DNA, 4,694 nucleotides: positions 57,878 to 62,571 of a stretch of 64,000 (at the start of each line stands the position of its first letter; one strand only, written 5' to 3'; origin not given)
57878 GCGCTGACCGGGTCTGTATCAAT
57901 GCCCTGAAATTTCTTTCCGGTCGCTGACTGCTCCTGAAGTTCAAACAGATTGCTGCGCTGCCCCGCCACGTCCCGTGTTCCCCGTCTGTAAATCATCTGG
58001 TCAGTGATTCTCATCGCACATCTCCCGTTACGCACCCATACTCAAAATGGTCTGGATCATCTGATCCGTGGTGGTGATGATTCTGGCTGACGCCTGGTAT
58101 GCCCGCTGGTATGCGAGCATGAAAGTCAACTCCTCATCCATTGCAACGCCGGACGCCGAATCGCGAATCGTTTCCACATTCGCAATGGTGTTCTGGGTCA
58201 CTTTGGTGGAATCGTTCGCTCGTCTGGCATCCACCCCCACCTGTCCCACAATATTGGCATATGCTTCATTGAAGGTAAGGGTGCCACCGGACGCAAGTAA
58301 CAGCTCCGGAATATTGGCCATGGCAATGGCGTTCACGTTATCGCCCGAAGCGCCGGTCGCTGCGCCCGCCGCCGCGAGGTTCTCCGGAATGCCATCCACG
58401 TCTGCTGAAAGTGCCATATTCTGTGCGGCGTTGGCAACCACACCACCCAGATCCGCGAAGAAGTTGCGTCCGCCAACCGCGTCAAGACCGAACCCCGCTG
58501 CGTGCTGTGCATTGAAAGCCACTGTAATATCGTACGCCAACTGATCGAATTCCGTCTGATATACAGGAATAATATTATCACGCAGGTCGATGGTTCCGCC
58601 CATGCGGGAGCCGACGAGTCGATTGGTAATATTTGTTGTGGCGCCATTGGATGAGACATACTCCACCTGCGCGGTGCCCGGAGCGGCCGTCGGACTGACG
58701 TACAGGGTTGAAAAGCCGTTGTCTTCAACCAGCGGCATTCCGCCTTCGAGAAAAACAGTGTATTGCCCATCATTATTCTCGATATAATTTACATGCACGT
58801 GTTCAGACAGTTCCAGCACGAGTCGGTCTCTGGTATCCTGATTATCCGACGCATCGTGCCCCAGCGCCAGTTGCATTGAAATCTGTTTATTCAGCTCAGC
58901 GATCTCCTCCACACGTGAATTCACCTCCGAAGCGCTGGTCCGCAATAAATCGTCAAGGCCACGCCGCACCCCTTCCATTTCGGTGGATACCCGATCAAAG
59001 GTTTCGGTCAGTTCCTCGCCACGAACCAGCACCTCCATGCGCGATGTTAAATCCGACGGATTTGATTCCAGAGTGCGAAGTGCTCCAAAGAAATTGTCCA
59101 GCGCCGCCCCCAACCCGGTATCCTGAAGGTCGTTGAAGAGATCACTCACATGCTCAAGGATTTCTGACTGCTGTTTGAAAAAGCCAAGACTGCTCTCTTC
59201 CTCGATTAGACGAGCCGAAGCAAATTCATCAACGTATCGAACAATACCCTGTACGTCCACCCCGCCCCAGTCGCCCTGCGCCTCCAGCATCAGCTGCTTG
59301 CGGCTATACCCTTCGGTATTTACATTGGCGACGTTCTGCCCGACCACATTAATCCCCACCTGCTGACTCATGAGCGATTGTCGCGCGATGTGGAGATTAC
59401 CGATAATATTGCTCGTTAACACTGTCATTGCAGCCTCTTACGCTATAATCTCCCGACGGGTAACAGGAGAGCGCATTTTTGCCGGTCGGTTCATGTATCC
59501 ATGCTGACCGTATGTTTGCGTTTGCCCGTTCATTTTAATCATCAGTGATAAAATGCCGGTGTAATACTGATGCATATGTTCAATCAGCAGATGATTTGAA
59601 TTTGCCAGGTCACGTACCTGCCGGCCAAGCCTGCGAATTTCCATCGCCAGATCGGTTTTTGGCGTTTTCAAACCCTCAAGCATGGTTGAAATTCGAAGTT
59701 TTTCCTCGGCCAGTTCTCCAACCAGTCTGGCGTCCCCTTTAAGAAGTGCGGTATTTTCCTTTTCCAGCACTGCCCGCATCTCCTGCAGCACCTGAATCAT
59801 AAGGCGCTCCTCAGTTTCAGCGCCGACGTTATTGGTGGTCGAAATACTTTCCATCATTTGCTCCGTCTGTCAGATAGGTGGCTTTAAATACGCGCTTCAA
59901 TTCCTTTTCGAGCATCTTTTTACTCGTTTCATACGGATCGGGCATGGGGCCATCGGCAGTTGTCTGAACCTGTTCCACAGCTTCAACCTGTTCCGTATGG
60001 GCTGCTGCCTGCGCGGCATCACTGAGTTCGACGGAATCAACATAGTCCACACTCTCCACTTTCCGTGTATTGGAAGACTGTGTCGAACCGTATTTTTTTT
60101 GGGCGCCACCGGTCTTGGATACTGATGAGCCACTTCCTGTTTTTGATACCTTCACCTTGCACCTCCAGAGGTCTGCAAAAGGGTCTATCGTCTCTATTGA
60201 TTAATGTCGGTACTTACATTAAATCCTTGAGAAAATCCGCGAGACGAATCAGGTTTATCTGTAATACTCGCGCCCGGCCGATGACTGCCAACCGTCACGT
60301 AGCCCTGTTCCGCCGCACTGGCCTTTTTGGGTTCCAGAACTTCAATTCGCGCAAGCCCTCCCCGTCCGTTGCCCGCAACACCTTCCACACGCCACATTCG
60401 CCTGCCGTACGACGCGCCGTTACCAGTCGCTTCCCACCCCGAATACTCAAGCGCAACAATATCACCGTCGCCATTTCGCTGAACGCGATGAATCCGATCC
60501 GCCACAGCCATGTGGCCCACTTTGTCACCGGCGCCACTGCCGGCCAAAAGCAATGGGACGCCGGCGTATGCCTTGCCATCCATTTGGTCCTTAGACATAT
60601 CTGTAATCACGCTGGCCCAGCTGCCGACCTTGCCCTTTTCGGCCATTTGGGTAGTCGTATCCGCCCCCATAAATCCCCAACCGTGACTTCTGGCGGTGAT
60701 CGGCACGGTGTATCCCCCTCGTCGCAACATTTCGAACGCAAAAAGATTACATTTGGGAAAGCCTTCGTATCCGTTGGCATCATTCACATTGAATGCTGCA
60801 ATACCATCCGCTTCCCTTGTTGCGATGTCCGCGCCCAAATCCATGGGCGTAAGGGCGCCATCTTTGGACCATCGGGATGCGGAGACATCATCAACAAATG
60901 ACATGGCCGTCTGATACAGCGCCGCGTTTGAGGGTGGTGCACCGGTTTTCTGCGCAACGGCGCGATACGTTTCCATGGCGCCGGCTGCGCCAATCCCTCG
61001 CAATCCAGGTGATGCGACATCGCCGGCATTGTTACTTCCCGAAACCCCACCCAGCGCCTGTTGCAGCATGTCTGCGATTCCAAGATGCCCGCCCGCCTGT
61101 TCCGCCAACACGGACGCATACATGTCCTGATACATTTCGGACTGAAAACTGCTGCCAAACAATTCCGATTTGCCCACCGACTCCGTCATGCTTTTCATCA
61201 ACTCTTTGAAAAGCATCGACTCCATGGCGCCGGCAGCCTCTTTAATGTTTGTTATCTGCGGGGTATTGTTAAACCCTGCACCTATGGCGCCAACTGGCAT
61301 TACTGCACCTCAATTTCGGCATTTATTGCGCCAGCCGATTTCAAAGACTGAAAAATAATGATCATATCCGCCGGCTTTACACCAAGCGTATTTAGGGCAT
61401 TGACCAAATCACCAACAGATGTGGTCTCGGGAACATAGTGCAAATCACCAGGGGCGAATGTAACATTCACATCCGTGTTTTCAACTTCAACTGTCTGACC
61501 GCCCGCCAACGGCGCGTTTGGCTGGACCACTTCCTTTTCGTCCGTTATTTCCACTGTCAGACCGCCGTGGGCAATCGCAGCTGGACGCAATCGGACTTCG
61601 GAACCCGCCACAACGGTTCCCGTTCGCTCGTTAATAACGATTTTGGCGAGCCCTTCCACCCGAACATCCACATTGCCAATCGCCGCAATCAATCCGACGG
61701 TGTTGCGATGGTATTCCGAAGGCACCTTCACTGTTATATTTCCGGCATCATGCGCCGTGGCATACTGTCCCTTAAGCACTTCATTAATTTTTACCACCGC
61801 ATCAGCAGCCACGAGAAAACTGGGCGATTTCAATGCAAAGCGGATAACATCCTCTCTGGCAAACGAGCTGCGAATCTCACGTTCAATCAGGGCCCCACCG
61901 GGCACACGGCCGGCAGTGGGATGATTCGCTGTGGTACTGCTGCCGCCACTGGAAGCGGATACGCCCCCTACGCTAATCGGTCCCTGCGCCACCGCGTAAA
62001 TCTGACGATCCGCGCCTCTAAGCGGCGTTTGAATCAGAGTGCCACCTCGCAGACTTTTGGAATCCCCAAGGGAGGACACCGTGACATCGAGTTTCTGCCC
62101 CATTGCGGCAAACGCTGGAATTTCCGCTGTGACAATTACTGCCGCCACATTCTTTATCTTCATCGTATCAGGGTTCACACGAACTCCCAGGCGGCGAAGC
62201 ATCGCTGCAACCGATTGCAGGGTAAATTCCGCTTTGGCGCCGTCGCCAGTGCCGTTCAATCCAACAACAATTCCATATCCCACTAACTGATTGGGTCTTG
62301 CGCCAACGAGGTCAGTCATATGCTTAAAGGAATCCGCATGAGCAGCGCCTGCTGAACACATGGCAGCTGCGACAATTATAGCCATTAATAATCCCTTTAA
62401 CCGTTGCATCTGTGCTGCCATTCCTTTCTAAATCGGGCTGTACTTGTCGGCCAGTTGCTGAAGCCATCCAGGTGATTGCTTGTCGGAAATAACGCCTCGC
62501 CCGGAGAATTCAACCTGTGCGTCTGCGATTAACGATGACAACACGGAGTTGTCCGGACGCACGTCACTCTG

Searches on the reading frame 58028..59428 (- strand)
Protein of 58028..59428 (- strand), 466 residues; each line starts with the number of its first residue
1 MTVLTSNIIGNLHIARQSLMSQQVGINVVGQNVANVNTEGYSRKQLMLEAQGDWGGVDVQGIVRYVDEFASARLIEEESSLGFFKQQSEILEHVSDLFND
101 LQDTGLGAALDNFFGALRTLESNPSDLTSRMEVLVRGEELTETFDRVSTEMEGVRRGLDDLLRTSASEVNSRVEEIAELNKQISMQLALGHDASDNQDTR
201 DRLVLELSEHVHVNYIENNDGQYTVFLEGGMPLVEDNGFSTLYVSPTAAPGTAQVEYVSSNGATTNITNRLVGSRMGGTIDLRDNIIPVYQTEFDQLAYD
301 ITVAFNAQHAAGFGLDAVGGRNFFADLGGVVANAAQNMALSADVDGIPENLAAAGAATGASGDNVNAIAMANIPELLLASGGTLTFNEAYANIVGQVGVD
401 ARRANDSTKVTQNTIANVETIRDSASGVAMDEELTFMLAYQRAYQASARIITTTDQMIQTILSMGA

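Call 47: search_protein_families(library=pfam, proteins=[window:58028-59428:-], max_evalue=0.001)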
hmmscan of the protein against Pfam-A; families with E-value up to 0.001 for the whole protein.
window:58028-59428:- (466 aa): 3 families
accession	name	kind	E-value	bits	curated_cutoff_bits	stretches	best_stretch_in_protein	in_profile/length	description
PF22638.1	FlgK_D1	-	9.9e-59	199.2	28.6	1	92-324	2-233/233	Flagellar hook-associated protein FlgK helical domain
PF06429.18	Flg_bbr_C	-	1.2e-12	47.6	23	1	425-464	7-46/46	Flagellar basal body rod FlgEFG protein C-terminal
PF00460.25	Flg_bb_rod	-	0.00011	22.5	20.7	1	14-41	3-30/31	Flagella basal body rod protein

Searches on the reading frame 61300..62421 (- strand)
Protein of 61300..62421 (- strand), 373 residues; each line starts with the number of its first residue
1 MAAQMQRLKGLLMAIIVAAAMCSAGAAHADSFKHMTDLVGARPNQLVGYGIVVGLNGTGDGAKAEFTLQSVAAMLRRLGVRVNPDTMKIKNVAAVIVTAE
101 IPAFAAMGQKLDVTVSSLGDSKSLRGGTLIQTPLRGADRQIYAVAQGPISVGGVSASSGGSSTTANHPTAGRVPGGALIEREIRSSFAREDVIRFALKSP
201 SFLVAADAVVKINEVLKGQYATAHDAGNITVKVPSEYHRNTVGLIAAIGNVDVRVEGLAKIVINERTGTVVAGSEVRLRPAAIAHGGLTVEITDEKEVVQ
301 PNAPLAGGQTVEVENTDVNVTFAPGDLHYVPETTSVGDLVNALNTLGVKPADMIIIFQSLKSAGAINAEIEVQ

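Call 47: search_protein_families(library=pfam, proteins=[window:61300-62421:-], max_evalue=0.001)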
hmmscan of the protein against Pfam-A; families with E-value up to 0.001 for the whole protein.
window:61300-62421:- (373 aa): 1 family
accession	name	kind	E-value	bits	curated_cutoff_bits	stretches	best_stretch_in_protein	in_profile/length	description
PF02119.21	FlgI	-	2.2e-126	421.8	25.3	1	33-372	3-343/343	Flagellar P-ring protein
